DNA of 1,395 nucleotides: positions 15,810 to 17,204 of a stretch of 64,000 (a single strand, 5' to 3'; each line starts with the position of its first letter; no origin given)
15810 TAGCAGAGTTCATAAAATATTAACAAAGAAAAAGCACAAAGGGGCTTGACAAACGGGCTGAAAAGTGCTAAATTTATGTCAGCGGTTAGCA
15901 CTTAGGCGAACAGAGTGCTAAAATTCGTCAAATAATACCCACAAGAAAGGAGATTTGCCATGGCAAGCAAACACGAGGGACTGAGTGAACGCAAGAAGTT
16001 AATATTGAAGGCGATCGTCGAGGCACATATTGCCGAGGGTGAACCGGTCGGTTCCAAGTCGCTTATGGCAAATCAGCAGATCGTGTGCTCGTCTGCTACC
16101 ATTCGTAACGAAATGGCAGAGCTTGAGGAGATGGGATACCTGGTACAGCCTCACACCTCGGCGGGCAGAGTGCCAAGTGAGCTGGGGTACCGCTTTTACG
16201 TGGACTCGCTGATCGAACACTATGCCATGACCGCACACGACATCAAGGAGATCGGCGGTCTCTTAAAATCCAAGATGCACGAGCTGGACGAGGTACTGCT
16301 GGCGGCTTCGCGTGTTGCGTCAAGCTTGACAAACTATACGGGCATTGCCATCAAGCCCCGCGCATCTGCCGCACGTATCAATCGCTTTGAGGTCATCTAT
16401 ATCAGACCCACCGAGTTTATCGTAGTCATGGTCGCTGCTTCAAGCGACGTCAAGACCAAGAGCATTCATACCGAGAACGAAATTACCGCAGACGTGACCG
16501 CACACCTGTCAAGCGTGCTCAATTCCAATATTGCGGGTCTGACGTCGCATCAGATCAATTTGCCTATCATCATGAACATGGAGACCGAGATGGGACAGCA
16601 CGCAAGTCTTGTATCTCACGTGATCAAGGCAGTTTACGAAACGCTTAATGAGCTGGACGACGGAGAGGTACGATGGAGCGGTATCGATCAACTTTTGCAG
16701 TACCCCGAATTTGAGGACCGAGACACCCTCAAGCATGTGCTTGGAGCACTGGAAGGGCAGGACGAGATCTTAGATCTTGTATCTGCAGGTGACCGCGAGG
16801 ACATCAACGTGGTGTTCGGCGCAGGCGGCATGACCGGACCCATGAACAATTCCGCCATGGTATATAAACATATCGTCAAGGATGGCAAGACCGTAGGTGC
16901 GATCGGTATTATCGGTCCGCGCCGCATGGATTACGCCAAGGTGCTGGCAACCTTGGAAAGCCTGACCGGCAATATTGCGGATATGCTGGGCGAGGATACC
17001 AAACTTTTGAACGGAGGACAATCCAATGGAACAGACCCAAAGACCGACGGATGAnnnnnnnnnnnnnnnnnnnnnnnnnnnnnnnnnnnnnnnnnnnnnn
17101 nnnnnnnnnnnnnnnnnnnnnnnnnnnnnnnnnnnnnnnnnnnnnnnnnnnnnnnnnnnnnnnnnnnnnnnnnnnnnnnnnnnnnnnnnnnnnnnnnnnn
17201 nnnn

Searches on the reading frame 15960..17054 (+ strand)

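Call 18: search_protein_families(library=pfam, proteins=[window:15960-17054:+], max_evalue=0.01)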
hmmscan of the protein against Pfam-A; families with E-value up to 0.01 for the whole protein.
window:15960-17054:+ (364 aa): 1 family
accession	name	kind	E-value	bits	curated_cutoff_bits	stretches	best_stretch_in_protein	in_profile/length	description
PF01628.27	HrcA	-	5.7e-48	164.2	22.2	1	110-328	1-214/215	HrcA protein C terminal domain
